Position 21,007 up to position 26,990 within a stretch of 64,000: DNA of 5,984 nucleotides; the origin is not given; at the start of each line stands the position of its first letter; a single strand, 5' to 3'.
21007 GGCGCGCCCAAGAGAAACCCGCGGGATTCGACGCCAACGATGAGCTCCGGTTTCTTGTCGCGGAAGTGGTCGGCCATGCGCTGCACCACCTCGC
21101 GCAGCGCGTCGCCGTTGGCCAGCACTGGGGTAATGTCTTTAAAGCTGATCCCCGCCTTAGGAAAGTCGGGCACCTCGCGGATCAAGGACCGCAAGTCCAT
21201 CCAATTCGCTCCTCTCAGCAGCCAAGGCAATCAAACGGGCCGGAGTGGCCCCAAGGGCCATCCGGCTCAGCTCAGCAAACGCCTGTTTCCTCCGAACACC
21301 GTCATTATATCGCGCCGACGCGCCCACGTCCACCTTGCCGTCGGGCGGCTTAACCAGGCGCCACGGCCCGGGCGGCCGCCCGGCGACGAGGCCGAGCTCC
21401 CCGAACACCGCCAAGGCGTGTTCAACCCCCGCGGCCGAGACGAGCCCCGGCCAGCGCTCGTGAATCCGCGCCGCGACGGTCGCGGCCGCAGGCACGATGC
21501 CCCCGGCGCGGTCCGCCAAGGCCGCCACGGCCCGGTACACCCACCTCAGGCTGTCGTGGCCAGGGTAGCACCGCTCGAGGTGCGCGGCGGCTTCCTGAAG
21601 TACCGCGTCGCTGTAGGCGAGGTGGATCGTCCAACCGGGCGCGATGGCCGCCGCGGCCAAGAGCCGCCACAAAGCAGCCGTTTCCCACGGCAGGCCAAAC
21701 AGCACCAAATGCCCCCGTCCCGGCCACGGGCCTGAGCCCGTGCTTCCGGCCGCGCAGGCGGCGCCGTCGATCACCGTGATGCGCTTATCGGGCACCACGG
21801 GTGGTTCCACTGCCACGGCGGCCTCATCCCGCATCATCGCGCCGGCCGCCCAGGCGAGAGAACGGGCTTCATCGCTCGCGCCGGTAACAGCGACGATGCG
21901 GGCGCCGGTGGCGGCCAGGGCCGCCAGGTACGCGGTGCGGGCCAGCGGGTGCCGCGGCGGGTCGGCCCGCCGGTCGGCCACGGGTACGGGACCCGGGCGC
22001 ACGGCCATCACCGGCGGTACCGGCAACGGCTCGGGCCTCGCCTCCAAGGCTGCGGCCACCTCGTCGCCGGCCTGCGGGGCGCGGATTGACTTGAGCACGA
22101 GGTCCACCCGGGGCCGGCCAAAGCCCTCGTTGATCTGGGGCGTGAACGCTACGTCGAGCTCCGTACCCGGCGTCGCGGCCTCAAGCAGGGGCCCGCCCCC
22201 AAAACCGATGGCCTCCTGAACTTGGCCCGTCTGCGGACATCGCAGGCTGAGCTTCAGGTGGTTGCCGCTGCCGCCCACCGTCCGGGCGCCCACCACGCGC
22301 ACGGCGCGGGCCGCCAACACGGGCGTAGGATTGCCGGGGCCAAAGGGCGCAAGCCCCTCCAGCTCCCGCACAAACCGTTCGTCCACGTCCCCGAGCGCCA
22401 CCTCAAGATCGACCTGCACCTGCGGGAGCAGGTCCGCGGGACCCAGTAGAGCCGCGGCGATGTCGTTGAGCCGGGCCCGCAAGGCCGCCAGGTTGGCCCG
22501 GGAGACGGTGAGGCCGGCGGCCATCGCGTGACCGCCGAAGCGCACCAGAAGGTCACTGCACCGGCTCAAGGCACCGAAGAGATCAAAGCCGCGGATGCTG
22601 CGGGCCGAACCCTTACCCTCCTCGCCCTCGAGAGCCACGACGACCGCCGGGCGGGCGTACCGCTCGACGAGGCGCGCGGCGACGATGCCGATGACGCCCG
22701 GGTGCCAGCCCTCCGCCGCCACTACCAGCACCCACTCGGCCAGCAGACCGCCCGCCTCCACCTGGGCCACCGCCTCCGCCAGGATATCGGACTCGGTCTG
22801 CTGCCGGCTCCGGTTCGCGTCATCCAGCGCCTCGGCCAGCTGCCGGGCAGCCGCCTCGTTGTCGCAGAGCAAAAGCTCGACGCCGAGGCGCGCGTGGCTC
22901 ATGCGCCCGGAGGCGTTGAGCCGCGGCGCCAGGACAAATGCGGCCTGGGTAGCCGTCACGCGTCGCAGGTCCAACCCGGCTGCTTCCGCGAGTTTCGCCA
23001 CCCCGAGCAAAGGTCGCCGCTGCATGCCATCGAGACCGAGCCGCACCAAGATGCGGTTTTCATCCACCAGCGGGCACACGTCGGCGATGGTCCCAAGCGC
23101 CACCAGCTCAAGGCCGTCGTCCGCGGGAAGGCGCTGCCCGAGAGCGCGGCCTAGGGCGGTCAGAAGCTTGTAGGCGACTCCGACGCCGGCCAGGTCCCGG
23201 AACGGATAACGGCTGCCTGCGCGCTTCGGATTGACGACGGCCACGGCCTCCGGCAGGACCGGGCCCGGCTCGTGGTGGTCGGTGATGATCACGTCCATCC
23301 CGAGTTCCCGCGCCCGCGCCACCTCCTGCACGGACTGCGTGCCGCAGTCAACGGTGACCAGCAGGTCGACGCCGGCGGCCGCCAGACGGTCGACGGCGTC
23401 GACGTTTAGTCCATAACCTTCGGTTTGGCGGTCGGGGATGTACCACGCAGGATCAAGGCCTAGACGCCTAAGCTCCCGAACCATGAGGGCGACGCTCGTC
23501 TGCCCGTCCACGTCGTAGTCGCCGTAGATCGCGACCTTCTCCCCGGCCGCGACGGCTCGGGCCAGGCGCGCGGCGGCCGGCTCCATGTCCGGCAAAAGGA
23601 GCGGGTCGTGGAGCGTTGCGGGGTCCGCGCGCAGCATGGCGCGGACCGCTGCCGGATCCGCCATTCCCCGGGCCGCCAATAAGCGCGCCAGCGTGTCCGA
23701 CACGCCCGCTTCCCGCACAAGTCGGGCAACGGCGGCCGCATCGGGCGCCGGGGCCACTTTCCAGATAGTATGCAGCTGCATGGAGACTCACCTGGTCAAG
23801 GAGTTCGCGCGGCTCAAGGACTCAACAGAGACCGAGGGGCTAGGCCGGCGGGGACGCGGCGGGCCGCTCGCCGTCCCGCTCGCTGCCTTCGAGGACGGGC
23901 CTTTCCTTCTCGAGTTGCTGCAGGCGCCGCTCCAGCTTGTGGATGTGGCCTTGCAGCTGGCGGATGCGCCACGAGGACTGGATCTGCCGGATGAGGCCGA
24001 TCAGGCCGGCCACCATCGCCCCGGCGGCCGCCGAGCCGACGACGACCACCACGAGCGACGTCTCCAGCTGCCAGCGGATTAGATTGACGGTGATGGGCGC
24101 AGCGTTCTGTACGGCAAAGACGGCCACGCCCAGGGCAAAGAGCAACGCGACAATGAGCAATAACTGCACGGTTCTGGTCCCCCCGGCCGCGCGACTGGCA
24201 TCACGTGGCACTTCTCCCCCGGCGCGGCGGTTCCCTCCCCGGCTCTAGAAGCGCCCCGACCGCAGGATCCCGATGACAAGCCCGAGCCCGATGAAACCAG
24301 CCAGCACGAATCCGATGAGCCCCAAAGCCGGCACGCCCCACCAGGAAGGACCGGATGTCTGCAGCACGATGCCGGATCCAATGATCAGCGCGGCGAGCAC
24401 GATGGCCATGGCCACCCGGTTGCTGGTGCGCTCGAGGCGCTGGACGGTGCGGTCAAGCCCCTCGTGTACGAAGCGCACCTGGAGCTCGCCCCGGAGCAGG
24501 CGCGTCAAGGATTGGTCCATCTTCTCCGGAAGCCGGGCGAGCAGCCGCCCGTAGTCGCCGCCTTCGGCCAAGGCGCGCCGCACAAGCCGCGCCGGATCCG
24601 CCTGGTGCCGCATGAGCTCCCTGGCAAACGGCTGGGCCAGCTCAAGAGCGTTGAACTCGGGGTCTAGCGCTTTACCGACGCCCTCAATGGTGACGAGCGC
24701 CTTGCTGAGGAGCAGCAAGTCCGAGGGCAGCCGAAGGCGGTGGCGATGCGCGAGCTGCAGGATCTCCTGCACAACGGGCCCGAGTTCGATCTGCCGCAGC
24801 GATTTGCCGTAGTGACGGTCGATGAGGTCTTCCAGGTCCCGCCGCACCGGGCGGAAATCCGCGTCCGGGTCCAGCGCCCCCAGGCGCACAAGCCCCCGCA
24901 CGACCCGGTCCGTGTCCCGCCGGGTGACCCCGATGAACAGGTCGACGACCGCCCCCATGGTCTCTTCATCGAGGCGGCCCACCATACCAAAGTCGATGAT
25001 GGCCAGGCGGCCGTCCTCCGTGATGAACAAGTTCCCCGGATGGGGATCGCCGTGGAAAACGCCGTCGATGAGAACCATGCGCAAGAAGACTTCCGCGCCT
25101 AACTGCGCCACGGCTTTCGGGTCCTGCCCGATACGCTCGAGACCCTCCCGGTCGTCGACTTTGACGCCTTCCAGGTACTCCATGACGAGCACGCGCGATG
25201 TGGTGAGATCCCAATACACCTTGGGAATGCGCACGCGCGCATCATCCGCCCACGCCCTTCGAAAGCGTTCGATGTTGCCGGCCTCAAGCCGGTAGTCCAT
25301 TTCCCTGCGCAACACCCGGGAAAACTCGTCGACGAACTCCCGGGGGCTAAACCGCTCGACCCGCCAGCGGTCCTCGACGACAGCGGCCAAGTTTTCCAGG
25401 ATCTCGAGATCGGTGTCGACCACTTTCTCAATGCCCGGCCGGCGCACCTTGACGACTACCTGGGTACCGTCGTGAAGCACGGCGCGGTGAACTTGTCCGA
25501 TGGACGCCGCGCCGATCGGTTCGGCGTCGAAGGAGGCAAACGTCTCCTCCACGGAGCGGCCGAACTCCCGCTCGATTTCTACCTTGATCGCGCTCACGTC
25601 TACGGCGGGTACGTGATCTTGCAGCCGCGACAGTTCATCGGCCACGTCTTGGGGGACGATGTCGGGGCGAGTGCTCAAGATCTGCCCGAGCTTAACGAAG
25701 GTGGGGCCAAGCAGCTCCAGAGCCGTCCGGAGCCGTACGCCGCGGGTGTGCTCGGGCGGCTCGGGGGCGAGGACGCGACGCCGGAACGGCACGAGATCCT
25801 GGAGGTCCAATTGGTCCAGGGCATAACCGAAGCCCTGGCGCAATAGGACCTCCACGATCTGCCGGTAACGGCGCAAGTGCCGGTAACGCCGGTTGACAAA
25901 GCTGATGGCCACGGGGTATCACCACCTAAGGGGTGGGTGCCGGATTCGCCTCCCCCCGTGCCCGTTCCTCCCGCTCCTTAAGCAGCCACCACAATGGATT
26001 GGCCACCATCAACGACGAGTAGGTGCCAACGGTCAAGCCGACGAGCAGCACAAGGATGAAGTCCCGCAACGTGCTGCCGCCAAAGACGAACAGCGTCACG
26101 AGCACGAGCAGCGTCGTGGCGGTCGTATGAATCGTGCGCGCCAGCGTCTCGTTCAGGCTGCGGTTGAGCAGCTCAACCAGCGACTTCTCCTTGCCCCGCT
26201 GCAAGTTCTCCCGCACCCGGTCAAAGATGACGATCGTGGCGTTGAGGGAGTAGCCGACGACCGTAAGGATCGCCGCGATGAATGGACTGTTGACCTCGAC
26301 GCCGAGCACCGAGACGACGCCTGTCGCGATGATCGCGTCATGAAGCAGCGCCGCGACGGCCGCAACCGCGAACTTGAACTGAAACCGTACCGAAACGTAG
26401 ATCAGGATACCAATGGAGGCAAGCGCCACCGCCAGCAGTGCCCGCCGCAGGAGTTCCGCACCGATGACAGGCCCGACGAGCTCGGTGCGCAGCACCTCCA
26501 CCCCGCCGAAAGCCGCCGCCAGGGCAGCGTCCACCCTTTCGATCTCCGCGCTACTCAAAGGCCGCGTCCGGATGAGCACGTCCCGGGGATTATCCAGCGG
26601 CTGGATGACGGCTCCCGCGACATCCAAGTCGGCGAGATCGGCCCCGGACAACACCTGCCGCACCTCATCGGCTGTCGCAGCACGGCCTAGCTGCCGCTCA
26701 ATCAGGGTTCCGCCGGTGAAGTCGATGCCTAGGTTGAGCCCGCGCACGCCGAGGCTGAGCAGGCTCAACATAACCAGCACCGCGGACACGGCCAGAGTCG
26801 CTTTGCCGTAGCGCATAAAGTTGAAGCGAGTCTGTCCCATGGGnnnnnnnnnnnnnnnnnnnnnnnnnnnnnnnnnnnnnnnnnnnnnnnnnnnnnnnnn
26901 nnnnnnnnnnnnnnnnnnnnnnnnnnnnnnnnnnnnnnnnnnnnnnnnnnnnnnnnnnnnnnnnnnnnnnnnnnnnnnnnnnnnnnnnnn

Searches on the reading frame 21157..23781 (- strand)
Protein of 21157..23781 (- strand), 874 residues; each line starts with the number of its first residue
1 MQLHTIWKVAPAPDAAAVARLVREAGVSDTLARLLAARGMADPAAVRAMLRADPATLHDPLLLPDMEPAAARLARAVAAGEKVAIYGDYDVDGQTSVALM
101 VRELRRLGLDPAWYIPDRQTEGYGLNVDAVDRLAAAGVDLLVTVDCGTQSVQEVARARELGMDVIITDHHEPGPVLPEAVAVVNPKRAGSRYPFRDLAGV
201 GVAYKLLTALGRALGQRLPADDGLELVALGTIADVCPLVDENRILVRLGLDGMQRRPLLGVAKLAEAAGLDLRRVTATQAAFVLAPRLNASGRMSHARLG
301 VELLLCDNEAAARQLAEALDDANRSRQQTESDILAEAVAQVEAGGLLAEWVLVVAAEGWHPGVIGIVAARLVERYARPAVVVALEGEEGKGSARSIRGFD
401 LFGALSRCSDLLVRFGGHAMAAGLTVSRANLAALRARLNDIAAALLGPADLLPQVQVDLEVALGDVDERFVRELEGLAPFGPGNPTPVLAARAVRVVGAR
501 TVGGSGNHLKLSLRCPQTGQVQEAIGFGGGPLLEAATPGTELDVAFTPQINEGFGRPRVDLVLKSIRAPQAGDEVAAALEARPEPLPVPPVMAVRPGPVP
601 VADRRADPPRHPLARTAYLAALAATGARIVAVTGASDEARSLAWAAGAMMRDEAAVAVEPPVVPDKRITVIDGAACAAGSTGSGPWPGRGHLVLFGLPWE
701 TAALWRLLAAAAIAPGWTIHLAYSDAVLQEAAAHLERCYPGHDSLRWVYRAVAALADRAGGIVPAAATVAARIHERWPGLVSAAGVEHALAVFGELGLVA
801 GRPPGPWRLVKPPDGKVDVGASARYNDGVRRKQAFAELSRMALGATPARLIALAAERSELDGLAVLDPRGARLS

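Call 39: search_protein_families(library=pfam, proteins=[window:21157-23781:-], max_evalue=0.0001)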
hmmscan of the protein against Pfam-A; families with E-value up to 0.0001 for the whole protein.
window:21157-23781:- (874 aa): 3 families
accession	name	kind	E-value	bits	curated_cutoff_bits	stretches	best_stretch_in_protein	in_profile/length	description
PF17768.7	RecJ_OB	-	2.5e-25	89.1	27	1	457-564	1-106/107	RecJ OB domain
PF01368.27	DHH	-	4.7e-25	88.7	28.1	1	82-231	1-125/125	DHH family, N-terminal domain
PF02272.25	DHHA1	-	1.4e-15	58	25.9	1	352-442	5-100/102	DHHA1 domain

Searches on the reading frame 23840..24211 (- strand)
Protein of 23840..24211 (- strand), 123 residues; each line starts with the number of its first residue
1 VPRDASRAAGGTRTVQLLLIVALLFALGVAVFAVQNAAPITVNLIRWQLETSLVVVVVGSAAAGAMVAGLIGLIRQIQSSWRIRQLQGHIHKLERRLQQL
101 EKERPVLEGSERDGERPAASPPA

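Call 39: search_protein_families(library=pfam, proteins=[window:23840-24211:-], max_evalue=0.0001)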
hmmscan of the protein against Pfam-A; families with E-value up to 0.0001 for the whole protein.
window:23840-24211:- (123 aa): 1 family
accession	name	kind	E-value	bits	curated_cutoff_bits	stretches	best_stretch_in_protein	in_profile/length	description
PF06305.16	LapA_dom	-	3.7e-16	59.2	28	1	35-97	1-63/64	Lipopolysaccharide assembly protein A domain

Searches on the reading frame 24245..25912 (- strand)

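Call 73: search_protein_families(library=pfam, proteins=[window:24245-25912:-], max_evalue=0.00001)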
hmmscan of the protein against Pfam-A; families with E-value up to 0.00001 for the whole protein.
window:24245-25912:- (555 aa): 2 families
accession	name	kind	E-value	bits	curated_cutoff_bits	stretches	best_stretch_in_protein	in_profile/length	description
PF03109.22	ABC1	-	8.9e-82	274.3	22.9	1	96-339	1-242/244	ABC1 atypical kinase-like domain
PF01636.29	APH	-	2.7e-06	27.8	23.2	0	283-312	168-198/239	Phosphotransferase enzyme family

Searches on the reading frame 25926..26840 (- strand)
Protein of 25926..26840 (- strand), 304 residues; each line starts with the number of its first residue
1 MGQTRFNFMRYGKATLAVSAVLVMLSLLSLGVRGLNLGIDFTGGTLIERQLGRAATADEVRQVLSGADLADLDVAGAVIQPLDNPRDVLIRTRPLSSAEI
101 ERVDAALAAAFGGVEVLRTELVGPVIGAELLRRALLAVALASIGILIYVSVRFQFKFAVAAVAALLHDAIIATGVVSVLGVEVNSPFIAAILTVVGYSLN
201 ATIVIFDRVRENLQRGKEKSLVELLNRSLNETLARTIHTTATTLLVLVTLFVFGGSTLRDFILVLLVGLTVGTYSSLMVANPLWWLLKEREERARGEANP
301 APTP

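Call 73: search_protein_families(library=pfam, proteins=[window:25926-26840:-], max_evalue=0.00001)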
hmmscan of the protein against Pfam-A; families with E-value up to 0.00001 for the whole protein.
window:25926-26840:- (304 aa): 2 families
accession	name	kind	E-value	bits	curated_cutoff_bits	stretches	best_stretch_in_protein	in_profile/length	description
PF02355.23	SecD_SecF_C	-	9.7e-66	221.2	20.5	1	107-289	6-188/189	Protein export membrane protein SecD/SecF, C-terminal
PF07549.19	Sec_GG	-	1.3e-08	34.6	20.3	1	29-48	2-21/28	SecD/SecF GG Motif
